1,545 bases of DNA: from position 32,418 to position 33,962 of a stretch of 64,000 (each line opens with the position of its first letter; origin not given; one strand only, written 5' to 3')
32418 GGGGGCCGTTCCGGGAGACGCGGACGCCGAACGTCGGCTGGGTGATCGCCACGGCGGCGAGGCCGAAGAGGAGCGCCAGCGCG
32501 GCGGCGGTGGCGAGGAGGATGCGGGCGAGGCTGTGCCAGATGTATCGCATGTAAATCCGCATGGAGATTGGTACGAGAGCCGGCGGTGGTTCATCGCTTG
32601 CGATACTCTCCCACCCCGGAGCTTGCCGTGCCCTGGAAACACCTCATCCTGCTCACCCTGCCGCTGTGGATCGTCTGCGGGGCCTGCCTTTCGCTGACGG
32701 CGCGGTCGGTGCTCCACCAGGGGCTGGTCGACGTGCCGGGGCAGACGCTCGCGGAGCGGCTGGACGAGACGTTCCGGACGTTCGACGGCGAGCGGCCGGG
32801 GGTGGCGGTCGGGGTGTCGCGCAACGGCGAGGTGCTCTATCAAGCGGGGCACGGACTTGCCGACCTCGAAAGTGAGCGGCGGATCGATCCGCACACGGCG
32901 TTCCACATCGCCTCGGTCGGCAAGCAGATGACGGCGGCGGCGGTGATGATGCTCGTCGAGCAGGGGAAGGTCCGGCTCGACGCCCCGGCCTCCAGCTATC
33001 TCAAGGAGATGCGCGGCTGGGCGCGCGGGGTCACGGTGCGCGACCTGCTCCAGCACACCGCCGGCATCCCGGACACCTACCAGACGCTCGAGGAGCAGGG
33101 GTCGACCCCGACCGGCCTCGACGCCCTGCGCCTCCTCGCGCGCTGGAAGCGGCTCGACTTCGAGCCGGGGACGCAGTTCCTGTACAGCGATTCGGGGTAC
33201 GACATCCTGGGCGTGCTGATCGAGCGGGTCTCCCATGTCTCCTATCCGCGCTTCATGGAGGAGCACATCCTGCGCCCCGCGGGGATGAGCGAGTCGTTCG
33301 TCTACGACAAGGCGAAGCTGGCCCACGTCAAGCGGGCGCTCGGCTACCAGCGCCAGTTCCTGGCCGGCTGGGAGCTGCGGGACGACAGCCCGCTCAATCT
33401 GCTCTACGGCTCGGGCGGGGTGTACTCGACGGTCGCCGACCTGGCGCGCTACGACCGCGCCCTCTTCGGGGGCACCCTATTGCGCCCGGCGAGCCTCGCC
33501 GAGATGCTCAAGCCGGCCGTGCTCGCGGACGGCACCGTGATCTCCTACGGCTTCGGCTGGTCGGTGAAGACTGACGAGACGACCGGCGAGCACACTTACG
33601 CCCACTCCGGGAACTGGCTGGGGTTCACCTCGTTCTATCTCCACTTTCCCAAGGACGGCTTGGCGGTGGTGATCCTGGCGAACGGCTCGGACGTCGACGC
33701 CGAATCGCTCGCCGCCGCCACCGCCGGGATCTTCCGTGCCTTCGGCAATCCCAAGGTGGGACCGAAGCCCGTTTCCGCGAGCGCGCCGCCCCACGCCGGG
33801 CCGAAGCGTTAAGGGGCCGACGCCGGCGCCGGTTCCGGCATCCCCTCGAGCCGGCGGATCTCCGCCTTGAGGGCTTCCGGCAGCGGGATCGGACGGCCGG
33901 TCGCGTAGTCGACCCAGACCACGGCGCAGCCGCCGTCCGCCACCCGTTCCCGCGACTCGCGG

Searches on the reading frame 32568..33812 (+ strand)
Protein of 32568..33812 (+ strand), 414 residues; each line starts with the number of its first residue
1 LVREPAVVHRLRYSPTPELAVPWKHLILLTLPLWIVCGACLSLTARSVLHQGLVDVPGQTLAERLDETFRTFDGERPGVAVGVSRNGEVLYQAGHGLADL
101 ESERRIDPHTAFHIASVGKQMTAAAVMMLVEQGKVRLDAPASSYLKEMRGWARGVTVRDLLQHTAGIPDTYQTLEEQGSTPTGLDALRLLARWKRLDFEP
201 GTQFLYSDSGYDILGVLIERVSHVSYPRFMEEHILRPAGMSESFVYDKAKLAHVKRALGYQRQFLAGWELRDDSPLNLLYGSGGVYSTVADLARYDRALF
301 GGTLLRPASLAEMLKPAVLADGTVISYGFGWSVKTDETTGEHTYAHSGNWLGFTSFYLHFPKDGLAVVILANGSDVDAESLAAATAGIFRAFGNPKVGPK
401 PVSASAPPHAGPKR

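Call 10: search_protein_families(library=pfam, proteins=[window:32568-33812:+], max_evalue=0.01)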
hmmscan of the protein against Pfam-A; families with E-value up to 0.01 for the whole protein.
window:32568-33812:+ (414 aa): 2 families
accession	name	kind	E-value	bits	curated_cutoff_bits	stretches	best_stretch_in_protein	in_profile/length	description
PF00144.29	Beta-lactamase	-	3.6e-70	237.2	27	1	66-383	2-322/329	Beta-lactamase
PF13354.11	Beta-lactamase2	-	0.0022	17.8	22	0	103-141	12-50/214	Beta-lactamase enzyme family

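Call 21: find_encoding_contigs(protein=window:32568-33812:+, flank=10000, max_places=10)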
Protein window:32568-33812:+ (414 aa): no gene with exactly this product is on record in the collection.
